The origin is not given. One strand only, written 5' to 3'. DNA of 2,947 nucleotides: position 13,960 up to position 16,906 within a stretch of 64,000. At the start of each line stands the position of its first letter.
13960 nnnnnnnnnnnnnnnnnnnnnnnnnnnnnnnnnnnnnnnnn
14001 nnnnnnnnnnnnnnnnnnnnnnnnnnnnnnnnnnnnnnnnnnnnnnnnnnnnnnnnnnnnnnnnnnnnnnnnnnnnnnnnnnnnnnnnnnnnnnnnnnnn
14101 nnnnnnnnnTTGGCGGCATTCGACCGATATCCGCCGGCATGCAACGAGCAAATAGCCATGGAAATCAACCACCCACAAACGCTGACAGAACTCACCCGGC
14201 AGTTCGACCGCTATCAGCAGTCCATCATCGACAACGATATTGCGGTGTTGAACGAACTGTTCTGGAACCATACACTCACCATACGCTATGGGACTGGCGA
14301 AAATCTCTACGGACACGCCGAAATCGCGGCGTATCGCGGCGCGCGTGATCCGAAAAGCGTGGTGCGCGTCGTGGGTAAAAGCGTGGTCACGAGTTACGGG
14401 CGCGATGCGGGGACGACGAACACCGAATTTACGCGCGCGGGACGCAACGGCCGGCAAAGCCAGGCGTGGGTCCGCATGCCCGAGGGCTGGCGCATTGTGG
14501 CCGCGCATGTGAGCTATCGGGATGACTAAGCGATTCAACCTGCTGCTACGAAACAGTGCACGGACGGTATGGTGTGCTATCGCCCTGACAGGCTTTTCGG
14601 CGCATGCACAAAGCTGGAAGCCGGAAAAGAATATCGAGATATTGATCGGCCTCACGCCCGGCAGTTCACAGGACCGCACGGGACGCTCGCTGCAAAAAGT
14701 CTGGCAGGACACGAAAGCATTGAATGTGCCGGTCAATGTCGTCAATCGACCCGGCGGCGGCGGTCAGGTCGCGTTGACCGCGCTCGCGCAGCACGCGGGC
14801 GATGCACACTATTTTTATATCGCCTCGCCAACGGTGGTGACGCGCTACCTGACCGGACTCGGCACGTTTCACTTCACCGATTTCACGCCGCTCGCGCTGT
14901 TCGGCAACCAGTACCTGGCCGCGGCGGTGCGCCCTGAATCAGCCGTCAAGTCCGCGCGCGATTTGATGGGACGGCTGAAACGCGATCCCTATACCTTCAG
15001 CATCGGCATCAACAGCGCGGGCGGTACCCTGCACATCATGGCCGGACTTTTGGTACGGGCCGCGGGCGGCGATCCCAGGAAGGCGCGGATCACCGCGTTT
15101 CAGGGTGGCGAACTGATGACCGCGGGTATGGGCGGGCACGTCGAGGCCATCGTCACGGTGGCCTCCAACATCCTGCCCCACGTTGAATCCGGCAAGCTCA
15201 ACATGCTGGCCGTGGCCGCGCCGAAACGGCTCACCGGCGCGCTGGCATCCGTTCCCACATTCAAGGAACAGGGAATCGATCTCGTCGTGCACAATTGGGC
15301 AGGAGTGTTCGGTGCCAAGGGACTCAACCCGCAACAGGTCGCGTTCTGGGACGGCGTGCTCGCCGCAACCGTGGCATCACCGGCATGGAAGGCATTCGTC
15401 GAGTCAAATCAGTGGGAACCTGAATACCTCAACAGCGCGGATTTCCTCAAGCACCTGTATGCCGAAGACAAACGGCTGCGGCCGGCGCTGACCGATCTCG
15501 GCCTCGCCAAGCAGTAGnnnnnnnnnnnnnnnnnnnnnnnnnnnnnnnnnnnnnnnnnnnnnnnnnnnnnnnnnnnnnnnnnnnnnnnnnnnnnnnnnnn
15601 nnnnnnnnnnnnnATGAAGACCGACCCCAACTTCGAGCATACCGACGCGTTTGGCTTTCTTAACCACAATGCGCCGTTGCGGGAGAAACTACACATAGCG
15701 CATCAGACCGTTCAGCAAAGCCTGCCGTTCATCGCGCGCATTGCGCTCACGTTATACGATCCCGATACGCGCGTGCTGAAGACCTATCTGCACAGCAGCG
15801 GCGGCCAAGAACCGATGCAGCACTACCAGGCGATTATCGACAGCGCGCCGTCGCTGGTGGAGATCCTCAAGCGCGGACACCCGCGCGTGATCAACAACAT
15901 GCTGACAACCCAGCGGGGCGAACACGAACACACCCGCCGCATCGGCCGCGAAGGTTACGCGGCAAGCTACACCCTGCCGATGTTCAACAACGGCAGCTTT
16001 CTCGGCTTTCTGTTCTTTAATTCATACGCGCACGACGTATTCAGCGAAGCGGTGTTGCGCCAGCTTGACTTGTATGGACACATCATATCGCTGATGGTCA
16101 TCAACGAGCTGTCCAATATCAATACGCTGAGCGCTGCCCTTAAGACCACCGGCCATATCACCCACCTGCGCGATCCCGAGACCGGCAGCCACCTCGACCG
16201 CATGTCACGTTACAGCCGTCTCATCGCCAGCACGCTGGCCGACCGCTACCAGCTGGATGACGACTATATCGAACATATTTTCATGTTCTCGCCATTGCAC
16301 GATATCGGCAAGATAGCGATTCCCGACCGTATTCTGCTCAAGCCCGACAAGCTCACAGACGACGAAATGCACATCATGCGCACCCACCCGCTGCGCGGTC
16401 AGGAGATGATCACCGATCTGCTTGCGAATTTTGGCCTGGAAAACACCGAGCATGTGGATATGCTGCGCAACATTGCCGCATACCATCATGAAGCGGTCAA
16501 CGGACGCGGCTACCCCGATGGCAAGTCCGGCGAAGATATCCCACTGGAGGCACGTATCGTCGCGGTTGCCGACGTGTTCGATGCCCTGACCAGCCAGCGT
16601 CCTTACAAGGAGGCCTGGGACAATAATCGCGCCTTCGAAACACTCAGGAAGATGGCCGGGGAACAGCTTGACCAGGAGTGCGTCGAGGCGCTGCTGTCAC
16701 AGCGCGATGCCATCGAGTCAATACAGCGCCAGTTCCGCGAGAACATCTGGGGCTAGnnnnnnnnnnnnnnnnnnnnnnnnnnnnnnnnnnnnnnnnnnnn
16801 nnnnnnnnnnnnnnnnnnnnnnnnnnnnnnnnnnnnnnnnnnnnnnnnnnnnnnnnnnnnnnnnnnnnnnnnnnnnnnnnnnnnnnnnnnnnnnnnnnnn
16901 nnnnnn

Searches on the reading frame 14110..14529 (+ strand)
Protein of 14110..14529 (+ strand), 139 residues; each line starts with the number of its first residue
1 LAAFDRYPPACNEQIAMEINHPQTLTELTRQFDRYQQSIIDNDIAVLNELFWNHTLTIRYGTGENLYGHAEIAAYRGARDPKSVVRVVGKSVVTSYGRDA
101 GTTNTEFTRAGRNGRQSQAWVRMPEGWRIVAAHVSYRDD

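Call 13: search_protein_families(library=pfam, proteins=[window:14110-14529:+], max_evalue=0.001)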
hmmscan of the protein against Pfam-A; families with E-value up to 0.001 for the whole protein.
window:14110-14529:+ (139 aa): 3 families
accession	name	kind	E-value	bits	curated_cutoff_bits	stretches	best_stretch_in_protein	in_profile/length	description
PF11533.15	AtzH-like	-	3.7e-46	156.4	27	1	17-137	1-123/126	AtzH-like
PF14534.12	DUF4440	-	0.00012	22.9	25.2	1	29-129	2-107/107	Domain of unknown function (DUF4440)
PF13474.12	SnoaL_3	-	0.00014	22.6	22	1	32-136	5-118/121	SnoaL-like domain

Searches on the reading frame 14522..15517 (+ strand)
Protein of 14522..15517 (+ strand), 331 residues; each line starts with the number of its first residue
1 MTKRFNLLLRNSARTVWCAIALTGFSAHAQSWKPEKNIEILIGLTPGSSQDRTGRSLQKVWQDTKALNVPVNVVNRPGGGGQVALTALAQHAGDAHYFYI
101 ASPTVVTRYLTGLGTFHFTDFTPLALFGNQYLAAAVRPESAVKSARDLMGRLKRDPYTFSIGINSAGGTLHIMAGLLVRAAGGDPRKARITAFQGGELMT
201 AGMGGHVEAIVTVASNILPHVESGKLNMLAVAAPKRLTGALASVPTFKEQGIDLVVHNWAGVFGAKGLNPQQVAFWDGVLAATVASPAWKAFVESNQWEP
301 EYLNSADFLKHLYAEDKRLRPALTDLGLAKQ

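Call 13: search_protein_families(library=pfam, proteins=[window:14522-15517:+], max_evalue=0.001)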
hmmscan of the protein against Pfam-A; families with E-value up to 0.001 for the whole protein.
window:14522-15517:+ (331 aa): 1 family
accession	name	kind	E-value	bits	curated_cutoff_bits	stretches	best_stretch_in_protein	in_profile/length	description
PF03401.19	TctC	-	2e-23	83.7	27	1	64-327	10-273/274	Tripartite tricarboxylate transporter family receptor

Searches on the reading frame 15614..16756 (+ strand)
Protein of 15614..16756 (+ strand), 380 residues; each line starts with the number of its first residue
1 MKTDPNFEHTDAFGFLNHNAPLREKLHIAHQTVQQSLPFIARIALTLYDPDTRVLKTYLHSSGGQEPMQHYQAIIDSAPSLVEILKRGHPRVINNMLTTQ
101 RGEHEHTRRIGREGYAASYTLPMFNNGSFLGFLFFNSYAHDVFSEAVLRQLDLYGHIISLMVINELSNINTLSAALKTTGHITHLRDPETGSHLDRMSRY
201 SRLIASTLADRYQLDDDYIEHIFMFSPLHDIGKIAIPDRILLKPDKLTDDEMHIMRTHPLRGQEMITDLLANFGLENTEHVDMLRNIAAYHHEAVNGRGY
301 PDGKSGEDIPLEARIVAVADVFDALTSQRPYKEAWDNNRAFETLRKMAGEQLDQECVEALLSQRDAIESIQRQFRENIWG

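Call 13: search_protein_families(library=pfam, proteins=[window:15614-16756:+], max_evalue=0.001)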
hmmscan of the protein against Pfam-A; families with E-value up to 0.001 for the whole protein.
window:15614-16756:+ (380 aa): 3 families
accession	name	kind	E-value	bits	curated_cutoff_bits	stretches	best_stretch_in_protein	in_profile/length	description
PF13487.12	HD_5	-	2.1e-33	115.9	27.2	1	193-355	13-169/170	HD domain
PF01966.28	HD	-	9.8e-16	58.5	22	1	193-324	4-115/116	HD domain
PF13185.12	GAF_2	-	1.4e-05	25.7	28.6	1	24-160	6-133/136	GAF domain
